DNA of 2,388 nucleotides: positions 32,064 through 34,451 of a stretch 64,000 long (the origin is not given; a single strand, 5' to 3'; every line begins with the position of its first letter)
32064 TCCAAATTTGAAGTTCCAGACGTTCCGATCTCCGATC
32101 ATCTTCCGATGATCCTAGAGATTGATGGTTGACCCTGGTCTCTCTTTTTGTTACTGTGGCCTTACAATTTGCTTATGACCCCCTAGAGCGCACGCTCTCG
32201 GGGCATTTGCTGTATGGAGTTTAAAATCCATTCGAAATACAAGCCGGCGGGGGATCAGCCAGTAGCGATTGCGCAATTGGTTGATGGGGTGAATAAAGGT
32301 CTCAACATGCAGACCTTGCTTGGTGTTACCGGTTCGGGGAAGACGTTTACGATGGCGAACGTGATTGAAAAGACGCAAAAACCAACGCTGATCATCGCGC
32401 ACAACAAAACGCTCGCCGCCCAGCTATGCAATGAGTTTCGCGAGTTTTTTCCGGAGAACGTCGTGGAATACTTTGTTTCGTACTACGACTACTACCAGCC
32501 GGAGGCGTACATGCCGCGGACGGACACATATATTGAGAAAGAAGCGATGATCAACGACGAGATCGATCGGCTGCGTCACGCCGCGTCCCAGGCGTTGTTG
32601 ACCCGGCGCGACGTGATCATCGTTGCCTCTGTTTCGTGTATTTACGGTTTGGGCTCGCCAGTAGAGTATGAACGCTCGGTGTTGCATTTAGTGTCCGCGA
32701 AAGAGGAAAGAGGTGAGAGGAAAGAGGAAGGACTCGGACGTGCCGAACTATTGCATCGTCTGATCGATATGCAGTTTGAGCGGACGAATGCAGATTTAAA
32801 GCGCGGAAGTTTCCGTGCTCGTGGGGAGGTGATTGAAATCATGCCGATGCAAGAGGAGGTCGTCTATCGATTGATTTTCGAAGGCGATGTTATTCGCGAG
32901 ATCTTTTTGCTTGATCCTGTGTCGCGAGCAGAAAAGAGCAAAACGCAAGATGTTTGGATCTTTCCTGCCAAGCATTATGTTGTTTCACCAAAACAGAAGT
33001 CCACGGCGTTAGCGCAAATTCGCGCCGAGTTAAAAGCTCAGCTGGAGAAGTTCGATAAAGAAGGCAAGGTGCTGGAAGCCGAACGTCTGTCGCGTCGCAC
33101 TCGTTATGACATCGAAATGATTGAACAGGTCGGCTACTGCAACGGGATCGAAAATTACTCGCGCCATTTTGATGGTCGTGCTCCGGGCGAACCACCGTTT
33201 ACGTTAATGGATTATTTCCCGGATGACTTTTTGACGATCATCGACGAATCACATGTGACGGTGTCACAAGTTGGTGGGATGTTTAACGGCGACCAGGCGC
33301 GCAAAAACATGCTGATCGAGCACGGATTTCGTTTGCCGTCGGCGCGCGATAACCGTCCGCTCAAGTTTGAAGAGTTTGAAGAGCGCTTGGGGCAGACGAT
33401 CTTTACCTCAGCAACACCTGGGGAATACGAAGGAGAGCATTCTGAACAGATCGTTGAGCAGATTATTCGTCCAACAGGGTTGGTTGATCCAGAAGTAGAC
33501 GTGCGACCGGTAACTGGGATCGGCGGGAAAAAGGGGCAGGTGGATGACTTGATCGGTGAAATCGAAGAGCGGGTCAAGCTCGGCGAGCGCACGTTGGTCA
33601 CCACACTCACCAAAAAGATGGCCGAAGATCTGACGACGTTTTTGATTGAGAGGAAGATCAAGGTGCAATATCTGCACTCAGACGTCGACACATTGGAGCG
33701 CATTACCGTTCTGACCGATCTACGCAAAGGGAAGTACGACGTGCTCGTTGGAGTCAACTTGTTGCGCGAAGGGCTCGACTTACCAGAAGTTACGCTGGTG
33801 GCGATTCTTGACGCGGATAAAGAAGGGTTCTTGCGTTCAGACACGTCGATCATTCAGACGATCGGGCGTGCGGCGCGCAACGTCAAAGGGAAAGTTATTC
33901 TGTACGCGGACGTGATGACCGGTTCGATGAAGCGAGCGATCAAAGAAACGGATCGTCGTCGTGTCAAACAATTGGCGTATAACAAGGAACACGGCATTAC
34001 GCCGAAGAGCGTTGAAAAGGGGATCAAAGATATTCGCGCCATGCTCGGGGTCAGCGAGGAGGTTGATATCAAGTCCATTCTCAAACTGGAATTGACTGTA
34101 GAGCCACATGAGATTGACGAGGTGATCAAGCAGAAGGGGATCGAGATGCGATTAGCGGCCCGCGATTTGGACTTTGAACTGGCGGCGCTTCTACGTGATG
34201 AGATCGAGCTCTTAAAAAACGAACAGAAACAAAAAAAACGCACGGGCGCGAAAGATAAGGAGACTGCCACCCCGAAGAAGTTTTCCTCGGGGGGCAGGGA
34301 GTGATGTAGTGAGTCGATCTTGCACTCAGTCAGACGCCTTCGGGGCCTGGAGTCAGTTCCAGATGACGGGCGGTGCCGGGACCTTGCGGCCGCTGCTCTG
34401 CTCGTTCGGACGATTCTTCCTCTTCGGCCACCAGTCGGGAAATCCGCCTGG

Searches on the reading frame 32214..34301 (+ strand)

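Call 51: search_protein_families(library=pfam, proteins=[window:32214-34301:+], max_evalue=0.00001)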
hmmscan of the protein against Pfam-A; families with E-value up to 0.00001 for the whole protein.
window:32214-34301:+ (696 aa): 5 families
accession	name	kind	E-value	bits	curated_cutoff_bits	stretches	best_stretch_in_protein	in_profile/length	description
PF17757.6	UvrB_inter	-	8.8e-22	77.5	22.9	1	171-255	6-91/91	UvrB interaction domain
PF12344.14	UvrB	-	9.6e-22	77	27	1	563-604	1-42/43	Ultra-violet resistance protein B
PF00271.37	Helicase_C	-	1.4e-20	74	23.5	1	446-556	6-109/110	Helicase conserved C-terminal domain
PF04851.21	ResIII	-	4e-11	43.5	22.5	1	10-90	3-84/164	Type III restriction enzyme, res subunit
PF02151.25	UVR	-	1.9e-07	31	21.5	1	636-670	2-36/36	UvrB/uvrC motif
